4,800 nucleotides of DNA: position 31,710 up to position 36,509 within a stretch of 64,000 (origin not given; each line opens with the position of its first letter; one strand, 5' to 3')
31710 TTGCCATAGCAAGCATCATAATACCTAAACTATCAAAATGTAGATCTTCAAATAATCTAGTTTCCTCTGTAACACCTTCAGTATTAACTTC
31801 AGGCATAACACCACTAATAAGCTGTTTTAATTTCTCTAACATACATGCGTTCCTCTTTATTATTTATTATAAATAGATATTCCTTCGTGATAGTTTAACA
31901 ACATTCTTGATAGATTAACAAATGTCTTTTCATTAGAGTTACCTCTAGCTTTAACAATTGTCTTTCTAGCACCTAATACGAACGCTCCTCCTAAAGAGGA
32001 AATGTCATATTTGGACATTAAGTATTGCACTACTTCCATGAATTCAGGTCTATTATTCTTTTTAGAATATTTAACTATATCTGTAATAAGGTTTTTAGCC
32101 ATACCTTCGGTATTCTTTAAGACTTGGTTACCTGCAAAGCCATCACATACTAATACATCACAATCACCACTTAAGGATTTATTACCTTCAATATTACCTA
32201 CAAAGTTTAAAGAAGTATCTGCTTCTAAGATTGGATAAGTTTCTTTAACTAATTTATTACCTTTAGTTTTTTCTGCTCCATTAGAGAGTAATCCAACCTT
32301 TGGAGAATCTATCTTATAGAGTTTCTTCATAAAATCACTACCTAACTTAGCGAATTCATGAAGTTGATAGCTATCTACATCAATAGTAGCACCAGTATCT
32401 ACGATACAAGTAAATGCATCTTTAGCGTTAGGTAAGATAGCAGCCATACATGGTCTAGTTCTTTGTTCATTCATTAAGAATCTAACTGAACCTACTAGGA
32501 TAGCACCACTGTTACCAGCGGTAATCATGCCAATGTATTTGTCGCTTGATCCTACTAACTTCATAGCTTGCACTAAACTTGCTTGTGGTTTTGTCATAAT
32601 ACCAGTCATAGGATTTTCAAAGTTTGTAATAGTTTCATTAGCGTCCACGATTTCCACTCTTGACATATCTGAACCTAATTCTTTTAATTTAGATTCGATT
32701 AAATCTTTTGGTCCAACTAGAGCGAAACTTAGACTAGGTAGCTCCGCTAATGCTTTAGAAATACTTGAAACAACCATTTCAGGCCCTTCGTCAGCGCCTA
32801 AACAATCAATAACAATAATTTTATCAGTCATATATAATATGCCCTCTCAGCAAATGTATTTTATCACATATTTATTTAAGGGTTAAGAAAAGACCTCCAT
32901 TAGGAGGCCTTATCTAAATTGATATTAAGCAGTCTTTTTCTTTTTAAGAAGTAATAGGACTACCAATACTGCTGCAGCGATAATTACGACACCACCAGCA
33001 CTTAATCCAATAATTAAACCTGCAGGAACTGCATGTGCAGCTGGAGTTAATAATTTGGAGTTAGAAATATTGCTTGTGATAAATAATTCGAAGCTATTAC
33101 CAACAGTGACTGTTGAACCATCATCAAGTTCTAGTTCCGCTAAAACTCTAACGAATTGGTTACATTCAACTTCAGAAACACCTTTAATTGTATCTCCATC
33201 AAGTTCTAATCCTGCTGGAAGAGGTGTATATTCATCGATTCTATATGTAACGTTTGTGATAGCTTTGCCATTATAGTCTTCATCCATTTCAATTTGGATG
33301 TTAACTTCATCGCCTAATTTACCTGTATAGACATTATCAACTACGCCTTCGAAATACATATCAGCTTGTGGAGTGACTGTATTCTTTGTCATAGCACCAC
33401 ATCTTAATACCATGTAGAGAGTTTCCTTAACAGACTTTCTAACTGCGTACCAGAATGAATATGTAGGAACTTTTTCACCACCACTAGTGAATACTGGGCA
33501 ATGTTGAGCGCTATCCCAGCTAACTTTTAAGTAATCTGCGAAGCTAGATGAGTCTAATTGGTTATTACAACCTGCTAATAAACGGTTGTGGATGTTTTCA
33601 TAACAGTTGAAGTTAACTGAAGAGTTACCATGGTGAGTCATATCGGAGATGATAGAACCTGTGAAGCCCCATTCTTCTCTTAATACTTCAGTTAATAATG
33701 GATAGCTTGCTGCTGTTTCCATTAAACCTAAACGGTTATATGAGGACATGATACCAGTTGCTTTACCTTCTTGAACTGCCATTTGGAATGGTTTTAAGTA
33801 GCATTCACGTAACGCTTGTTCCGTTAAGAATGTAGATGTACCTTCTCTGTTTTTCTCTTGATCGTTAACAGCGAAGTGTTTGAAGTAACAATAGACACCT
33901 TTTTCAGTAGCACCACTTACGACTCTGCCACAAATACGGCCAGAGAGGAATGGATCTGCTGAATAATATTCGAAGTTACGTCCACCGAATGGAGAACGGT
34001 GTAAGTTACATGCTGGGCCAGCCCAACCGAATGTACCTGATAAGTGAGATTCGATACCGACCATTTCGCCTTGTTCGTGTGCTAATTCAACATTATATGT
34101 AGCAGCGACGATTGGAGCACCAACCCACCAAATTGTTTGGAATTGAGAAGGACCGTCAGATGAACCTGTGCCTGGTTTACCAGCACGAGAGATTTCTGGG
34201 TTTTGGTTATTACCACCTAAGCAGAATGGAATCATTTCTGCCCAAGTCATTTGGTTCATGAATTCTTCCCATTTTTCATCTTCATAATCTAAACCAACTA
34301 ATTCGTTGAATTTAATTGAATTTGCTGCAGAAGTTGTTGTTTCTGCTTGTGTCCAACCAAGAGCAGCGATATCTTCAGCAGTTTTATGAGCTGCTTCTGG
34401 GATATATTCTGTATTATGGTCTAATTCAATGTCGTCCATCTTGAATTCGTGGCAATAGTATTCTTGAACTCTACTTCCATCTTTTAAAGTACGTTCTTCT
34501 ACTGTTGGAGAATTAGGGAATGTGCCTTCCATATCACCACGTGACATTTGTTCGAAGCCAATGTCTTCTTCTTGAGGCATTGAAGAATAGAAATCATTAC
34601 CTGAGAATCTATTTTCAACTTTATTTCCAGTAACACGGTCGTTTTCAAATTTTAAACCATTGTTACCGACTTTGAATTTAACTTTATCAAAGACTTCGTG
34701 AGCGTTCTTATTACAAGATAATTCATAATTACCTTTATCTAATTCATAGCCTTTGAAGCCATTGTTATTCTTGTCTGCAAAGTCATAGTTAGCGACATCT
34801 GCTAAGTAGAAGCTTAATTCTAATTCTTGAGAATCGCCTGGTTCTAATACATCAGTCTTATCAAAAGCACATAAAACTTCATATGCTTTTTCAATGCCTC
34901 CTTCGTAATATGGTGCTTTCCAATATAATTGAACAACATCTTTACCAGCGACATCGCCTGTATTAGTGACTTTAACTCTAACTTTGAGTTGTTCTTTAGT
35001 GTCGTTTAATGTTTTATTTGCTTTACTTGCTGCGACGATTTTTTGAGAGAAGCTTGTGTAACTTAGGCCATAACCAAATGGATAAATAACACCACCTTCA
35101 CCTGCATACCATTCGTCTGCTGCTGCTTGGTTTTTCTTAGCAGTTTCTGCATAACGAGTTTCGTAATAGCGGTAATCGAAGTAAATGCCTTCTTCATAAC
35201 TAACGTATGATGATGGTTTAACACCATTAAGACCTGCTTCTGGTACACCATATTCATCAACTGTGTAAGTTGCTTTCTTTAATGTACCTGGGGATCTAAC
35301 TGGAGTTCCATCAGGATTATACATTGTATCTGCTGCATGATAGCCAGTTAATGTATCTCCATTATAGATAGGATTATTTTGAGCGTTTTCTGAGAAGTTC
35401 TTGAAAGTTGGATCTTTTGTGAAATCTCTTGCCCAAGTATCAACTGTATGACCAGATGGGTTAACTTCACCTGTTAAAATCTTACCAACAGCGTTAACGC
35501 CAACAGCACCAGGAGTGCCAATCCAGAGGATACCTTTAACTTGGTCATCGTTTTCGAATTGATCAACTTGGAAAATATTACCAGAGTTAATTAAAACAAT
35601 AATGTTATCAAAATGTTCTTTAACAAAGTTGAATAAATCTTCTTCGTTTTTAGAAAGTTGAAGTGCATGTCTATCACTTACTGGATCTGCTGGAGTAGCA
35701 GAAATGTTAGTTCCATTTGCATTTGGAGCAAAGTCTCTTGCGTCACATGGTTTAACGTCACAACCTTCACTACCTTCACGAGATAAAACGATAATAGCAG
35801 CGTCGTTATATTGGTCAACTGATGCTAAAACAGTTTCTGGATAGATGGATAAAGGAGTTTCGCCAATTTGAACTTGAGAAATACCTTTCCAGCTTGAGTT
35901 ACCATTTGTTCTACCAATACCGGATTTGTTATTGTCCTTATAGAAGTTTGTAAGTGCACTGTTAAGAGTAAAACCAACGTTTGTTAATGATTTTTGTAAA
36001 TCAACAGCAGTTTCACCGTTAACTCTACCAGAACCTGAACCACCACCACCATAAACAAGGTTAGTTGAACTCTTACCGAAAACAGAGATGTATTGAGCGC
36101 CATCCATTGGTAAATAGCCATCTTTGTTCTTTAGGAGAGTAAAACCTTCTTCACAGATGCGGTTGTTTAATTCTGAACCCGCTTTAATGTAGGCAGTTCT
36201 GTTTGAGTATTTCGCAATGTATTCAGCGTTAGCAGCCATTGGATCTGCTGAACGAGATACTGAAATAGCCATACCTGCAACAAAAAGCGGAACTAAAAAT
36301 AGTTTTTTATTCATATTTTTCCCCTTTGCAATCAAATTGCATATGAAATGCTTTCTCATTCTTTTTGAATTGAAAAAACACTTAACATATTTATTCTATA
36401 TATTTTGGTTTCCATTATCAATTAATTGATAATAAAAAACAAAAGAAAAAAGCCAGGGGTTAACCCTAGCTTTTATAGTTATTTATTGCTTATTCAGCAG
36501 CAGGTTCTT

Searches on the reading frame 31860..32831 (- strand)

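Call 59: search_protein_families(library=pfam, proteins=[window:31860-32831:-], max_evalue=0.0001)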
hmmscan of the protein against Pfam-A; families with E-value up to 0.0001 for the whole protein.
window:31860-32831:- (323 aa): 1 family
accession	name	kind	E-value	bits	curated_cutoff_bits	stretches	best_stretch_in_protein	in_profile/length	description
PF02504.20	FA_synthesis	-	2.4e-68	231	29.1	1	6-304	3-306/324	Fatty acid synthesis protein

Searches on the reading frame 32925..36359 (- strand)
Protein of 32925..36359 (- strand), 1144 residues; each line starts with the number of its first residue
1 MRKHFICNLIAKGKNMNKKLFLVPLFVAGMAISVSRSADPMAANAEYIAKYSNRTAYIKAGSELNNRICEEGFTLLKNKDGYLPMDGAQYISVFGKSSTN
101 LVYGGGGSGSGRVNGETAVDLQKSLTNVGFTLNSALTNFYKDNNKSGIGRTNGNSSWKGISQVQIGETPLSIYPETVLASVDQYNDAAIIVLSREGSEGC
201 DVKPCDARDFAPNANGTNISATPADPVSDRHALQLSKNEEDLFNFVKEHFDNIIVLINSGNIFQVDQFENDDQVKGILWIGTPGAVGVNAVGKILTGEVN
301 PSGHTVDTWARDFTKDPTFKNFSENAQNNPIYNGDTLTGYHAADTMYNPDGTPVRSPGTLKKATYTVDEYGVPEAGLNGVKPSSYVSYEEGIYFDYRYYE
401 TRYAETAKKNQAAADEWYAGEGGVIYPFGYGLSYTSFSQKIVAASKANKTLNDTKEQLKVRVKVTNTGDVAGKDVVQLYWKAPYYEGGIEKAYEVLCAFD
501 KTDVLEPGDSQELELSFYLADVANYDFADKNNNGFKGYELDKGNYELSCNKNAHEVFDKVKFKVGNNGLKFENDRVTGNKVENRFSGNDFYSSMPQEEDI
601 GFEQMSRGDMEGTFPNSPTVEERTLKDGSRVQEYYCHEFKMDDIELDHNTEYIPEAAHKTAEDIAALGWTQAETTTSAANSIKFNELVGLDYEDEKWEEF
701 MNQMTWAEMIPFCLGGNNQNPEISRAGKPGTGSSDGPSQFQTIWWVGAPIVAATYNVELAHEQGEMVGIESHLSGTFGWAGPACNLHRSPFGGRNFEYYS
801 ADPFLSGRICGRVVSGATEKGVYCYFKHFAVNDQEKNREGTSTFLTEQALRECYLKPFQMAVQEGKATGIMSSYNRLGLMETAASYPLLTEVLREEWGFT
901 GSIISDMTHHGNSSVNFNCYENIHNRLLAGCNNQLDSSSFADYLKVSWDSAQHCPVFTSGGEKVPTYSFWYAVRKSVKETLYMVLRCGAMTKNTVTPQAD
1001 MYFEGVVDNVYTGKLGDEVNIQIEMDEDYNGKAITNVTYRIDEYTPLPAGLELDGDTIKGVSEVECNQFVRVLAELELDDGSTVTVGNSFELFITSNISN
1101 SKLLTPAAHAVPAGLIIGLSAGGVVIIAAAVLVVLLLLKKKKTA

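Call 59: search_protein_families(library=pfam, proteins=[window:32925-36359:-], max_evalue=0.0001)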
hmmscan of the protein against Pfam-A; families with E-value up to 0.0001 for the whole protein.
window:32925-36359:- (1144 aa): 3 families
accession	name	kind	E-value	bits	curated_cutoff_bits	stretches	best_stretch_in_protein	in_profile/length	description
PF01915.27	Glyco_hydro_3_C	-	7.4e-28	98.3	31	1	74-340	2-200/200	Glycosyl hydrolase family 3 C-terminal domain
PF00933.27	Glyco_hydro_3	-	1.4e-22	81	27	1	751-937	91-282/316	Glycosyl hydrolase family 3 N terminal domain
PF14310.12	Fn3-like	-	3.2e-07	30.8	25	1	474-549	1-67/71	Fibronectin type III-like domain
